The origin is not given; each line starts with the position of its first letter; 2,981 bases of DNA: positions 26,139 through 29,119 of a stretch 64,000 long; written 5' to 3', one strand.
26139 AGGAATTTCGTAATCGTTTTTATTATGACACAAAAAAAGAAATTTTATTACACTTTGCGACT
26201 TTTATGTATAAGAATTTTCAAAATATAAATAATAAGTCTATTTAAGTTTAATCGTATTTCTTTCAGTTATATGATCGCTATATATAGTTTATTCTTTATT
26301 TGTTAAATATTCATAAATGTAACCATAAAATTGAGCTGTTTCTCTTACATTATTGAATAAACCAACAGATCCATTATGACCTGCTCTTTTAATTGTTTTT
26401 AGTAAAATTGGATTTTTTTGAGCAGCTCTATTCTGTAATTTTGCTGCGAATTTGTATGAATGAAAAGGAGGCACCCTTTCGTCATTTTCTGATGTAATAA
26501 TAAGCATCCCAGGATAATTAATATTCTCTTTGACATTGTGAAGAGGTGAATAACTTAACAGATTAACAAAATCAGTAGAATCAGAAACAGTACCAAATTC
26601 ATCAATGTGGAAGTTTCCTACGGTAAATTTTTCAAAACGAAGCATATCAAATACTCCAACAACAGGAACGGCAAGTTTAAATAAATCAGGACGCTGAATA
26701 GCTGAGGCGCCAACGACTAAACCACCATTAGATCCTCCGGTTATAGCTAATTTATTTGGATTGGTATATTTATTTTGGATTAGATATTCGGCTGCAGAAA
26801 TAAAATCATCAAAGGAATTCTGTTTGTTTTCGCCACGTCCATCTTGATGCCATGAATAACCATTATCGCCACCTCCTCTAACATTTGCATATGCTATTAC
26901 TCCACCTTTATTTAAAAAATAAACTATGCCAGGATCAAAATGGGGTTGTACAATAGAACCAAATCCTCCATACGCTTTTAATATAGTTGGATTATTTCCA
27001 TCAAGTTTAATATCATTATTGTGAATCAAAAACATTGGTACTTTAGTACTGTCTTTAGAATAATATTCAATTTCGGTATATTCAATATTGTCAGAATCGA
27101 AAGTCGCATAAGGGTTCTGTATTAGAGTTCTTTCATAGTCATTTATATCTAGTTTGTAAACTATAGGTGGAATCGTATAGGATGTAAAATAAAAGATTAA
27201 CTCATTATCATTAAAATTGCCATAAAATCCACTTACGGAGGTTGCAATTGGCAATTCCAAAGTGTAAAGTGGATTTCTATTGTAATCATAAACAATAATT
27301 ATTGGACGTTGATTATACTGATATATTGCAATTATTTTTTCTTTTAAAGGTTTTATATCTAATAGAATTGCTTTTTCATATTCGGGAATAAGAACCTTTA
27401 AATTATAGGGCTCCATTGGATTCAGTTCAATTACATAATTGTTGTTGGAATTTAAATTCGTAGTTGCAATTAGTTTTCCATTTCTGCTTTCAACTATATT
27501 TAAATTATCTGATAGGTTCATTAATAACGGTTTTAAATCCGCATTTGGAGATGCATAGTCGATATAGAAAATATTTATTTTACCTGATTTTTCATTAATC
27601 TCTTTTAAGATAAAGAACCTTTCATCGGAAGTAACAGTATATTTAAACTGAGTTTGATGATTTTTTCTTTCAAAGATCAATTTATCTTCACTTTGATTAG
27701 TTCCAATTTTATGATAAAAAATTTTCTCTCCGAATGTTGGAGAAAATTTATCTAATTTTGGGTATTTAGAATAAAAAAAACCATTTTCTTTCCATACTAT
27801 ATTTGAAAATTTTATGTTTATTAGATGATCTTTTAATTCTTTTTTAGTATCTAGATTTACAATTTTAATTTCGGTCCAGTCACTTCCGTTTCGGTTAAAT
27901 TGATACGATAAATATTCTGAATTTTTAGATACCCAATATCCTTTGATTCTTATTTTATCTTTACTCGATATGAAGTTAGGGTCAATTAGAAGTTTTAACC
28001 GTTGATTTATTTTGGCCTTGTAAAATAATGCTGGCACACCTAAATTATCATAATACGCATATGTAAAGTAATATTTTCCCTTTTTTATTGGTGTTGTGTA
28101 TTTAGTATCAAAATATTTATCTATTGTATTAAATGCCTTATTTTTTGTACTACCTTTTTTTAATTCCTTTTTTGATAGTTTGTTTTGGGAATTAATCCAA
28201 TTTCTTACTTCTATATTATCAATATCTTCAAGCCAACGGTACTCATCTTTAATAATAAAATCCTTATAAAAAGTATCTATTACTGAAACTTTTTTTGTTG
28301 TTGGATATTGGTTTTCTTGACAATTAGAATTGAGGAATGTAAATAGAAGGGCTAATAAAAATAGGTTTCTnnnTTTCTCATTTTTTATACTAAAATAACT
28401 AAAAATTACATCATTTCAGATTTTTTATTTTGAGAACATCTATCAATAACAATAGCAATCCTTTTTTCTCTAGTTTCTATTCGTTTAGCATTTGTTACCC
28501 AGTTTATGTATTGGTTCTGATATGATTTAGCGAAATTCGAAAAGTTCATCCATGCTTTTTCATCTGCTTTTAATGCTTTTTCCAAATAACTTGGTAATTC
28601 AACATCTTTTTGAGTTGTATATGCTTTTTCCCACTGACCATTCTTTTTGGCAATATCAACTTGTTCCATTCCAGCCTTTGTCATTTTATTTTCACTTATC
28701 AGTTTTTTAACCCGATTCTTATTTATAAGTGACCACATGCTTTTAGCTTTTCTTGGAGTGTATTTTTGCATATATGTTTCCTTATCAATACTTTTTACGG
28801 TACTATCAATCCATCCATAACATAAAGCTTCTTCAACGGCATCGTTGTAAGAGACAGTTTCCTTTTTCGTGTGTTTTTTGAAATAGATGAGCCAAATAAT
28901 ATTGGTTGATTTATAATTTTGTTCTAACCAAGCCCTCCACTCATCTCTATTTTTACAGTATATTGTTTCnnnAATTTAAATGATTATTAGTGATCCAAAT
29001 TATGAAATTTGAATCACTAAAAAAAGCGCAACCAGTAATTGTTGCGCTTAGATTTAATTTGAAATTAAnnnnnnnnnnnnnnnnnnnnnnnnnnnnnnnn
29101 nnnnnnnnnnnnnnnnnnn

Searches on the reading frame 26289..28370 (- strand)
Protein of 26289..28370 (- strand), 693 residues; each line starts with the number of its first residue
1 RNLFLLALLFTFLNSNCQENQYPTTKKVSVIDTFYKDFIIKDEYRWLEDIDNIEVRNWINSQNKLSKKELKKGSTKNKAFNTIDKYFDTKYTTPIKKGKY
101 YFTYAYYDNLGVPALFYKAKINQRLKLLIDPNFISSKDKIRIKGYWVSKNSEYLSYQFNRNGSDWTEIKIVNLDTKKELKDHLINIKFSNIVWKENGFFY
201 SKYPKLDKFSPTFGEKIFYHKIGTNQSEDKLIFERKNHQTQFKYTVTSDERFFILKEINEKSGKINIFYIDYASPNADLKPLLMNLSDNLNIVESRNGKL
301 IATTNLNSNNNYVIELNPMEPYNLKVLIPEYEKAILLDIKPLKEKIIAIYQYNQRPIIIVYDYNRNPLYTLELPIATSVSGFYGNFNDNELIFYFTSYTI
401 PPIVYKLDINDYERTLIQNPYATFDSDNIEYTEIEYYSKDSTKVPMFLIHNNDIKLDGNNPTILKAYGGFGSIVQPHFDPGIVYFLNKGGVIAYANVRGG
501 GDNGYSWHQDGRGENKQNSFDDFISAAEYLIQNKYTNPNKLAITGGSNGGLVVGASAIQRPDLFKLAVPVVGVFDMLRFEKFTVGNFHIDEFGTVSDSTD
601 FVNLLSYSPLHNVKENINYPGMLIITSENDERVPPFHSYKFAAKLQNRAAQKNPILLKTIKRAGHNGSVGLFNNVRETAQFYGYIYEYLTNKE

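Call 18: search_protein_families(library=pfam, proteins=[window:26289-28370:-], max_evalue=0.00001)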
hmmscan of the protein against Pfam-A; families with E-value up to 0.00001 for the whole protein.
window:26289-28370:- (693 aa): 2 families
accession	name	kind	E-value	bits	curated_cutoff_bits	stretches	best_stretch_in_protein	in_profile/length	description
PF02897.21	Peptidase_S9_N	-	7.9e-72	242.7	24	1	23-419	2-413/414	Prolyl oligopeptidase, N-terminal beta-propeller domain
PF00326.27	Peptidase_S9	-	4.9e-56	190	22.6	1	476-690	1-211/213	Prolyl oligopeptidase family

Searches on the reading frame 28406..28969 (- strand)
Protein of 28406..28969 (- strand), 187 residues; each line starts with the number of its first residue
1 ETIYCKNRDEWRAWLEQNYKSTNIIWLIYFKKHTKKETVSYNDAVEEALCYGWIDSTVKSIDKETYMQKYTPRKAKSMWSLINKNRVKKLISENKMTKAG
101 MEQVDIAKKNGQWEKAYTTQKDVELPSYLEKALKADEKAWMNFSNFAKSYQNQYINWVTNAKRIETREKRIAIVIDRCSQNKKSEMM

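Call 18: search_protein_families(library=pfam, proteins=[window:28406-28969:-], max_evalue=0.00001)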
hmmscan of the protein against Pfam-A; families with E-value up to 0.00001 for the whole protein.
window:28406-28969:- (187 aa): 1 family
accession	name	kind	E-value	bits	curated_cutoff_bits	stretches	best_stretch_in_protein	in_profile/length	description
PF13376.11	OmdA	-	5.1e-20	71.6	25.6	1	123-181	2-60/60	Bacteriocin-protection, YdeI or OmpD-Associated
